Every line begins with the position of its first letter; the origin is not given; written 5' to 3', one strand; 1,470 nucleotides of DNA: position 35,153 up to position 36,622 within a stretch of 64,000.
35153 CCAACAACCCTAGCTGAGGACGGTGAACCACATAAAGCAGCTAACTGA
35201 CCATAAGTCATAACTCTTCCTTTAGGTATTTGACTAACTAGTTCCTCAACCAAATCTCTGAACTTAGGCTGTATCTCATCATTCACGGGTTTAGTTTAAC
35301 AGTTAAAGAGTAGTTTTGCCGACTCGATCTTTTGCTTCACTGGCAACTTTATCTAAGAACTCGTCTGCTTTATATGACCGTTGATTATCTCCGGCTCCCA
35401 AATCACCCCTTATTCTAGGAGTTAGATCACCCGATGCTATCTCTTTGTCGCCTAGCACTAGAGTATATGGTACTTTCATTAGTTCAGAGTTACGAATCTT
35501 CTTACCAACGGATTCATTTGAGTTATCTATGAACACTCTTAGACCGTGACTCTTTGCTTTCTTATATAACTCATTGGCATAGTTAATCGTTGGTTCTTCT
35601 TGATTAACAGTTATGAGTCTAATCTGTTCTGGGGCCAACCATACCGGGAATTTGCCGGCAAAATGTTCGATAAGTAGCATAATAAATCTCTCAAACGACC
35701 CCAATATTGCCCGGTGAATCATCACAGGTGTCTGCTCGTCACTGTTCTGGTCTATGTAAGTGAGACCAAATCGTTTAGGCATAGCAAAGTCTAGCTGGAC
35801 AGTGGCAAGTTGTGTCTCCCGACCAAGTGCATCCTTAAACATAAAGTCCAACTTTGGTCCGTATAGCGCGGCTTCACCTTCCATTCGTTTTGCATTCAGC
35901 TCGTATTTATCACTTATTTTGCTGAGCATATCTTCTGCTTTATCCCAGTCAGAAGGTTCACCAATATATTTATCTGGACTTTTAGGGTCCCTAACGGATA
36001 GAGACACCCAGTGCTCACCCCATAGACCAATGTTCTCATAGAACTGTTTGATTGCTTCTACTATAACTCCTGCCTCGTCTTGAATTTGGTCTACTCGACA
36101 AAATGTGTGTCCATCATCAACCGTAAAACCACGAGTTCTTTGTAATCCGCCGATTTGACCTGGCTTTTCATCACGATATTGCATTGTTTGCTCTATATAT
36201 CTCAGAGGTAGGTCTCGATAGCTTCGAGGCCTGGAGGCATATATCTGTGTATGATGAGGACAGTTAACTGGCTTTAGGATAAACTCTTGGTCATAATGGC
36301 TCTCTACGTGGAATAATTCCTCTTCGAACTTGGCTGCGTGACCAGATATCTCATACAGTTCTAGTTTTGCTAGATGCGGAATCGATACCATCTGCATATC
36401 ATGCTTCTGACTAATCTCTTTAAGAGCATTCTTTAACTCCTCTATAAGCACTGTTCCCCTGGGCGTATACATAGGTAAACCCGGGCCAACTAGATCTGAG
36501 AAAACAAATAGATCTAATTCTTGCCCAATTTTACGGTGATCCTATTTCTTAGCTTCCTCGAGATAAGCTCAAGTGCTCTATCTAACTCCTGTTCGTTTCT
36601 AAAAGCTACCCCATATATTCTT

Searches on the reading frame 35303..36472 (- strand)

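Call 70: search_protein_families(library=pfam, proteins=[window:35303-36472:-], max_evalue=0.001)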
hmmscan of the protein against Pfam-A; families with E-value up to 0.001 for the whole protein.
window:35303-36472:- (389 aa): 2 families
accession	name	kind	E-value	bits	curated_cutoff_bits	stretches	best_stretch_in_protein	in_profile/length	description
PF00587.30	tRNA-synt_2b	-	8.8e-40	137.1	29.3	1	54-271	1-179/179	tRNA synthetase class II core domain (G, H, P, S and T)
PF03129.25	HGTP_anticodon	-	1.3e-16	60.9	21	1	283-377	1-92/94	Anticodon binding domain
